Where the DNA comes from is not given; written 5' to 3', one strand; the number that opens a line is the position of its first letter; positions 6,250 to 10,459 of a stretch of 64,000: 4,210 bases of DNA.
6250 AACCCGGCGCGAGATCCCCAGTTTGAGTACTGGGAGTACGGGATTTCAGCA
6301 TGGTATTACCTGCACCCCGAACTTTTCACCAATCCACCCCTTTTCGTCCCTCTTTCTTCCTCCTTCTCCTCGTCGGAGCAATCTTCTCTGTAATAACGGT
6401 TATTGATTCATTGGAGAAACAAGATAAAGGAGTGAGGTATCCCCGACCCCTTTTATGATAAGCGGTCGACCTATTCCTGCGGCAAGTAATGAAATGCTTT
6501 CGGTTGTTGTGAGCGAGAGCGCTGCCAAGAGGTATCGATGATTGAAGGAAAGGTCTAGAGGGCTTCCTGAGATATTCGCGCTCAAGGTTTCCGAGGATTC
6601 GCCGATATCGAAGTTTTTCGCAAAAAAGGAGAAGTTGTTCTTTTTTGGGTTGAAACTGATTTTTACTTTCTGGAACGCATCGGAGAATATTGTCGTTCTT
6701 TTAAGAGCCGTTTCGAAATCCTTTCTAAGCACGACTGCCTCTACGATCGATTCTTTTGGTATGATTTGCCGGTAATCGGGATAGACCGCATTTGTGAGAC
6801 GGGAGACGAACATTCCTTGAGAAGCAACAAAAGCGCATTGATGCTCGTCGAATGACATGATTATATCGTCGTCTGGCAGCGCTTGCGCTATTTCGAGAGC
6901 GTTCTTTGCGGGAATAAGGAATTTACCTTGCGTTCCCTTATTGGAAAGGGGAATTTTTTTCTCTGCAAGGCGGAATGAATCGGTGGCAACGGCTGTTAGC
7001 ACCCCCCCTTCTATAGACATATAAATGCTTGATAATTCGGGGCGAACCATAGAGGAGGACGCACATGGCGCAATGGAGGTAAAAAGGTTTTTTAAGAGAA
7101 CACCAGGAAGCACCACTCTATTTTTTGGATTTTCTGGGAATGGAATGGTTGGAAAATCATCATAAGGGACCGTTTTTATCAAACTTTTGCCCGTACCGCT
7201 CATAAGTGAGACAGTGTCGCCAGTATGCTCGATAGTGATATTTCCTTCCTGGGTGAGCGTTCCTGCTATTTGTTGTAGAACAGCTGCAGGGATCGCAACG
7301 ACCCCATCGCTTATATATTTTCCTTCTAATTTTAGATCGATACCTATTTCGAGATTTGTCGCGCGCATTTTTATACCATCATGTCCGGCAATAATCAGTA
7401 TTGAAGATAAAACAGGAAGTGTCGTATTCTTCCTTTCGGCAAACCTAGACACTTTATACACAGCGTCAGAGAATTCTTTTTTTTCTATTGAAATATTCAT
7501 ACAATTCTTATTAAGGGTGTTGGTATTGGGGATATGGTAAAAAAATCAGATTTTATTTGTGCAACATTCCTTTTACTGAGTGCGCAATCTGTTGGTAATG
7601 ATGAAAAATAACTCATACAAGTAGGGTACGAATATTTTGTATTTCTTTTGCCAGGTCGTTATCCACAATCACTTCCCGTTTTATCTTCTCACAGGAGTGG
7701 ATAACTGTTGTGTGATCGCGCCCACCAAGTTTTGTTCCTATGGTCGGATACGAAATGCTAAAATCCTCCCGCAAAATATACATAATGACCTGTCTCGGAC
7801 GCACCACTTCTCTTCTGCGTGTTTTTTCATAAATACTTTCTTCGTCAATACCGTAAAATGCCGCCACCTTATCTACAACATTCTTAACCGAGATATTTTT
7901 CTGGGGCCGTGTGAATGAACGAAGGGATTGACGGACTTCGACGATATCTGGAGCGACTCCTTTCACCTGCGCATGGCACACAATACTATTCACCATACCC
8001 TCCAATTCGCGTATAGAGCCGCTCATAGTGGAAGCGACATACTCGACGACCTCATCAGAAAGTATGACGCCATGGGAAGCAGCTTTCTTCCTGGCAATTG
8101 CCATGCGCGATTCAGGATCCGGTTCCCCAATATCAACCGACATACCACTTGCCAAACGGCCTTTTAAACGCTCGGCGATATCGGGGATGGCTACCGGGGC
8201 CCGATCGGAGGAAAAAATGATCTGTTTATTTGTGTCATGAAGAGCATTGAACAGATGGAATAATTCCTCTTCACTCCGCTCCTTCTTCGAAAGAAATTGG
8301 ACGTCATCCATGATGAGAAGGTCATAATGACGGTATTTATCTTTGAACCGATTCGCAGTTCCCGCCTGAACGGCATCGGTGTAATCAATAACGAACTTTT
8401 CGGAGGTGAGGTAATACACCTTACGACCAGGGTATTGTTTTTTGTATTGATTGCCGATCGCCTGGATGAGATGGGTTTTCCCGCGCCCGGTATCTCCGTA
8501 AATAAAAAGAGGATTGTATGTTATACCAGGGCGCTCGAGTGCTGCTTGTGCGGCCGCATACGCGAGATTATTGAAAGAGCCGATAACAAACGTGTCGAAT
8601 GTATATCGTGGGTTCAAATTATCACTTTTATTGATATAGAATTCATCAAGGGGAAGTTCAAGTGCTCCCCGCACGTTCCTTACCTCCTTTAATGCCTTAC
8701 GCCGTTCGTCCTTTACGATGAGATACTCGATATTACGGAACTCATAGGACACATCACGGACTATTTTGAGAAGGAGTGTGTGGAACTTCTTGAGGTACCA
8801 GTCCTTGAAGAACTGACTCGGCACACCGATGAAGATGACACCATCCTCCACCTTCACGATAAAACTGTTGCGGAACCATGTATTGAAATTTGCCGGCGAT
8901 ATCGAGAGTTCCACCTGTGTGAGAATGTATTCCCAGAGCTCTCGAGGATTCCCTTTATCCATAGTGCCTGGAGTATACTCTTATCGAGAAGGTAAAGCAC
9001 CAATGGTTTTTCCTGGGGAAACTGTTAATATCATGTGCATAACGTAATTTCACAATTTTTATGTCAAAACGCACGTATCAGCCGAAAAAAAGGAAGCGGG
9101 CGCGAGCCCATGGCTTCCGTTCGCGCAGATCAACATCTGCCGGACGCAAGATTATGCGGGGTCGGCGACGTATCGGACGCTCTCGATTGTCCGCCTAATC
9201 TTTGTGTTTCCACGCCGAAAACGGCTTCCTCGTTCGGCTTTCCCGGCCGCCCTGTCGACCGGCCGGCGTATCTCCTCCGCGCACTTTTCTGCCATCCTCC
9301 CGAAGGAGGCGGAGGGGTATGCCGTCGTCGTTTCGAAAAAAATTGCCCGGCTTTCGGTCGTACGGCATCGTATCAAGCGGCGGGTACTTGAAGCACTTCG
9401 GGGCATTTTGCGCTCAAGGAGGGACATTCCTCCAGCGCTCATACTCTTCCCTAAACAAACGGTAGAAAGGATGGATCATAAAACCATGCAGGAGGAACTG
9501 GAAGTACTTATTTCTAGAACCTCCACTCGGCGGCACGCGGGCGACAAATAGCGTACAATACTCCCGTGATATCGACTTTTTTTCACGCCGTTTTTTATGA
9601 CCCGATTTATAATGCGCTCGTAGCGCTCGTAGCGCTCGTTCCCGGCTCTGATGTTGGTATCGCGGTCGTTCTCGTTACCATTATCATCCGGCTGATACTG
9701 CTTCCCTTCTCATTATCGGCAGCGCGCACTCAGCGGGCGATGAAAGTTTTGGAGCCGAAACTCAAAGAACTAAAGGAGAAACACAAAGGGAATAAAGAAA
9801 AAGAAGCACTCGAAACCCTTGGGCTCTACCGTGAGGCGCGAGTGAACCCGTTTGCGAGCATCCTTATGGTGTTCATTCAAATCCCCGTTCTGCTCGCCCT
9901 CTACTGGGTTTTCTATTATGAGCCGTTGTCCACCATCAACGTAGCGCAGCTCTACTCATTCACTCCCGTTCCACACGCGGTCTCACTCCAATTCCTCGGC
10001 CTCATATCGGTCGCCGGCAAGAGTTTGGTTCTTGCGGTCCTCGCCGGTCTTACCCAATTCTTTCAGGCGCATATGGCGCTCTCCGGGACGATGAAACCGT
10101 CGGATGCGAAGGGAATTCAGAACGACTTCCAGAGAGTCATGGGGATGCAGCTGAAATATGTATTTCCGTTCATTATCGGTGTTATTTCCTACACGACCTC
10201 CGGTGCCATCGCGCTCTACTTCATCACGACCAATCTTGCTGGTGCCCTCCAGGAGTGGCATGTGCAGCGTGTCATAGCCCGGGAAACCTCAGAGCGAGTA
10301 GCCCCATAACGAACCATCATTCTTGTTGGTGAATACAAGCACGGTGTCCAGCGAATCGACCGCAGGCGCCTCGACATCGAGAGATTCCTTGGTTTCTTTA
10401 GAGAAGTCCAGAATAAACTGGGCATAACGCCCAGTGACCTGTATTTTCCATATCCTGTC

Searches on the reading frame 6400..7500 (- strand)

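Call 48: search_protein_families(library=pfam, proteins=[window:6400-7500:-], max_evalue=0.001)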
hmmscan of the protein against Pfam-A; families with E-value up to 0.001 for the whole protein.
window:6400-7500:- (366 aa): 3 families
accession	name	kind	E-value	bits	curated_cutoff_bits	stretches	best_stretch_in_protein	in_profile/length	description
PF00712.24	DNA_pol3_beta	-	4.2e-26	91.9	24.4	2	1-120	1-120/120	DNA polymerase III beta subunit, N-terminal domain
PF02768.20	DNA_pol3_beta_3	-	2.2e-19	69.9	27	1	244-364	1-120/121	DNA polymerase III beta subunit, C-terminal domain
PF02767.21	DNA_pol3_beta_2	-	1e-18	68.1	27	1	133-242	4-116/116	DNA polymerase III beta subunit, central domain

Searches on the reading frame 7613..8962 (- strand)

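Call 48: search_protein_families(library=pfam, proteins=[window:7613-8962:-], max_evalue=0.001)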
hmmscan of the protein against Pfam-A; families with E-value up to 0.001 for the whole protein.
window:7613-8962:- (449 aa): 9 families
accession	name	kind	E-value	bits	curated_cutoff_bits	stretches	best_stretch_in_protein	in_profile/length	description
PF00308.24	Bac_DnaA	-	8.6e-62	208.5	23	1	116-277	1-162/162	Bacterial DnaA ATPAse domain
PF08299.17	Bac_DnaA_C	-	1.9e-25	89.1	31.5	1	360-427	2-69/69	Bacterial dnaA protein helix-turn-helix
PF11638.13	DnaA_N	-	4.3e-11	42.8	24.6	1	8-68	2-63/65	DnaA N-terminal domain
PF01695.23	IstB_IS21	-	2.2e-10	40.9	24.1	1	153-251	96-192/238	IstB-like ATP binding protein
PF13401.12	AAA_22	-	3.7e-06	27.7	27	0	151-250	7-120/130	AAA domain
PF01637.24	ATPase_2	-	1.5e-05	25.4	33.2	1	148-255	19-119/225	ATPase domain predominantly from Archaea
PF00910.28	RNA_helicase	-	7.7e-05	23.6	21.5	1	153-244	2-77/105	RNA helicase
PF13173.12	AAA_14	-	0.00012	22.5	27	1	150-271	3-116/129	AAA domain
PF00004.35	AAA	-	0.00014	22.7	21.2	1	153-250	2-106/131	ATPase family associated with various cellular activities (AAA)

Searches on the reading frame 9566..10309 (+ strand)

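Call 48: search_protein_families(library=pfam, proteins=[window:9566-10309:+], max_evalue=0.001)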
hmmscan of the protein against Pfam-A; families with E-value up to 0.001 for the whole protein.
window:9566-10309:+ (247 aa): 1 family
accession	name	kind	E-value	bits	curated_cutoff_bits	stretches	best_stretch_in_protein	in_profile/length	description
PF02096.25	60KD_IMP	-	2.7e-38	131.9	35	1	31-235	2-163/163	60Kd inner membrane protein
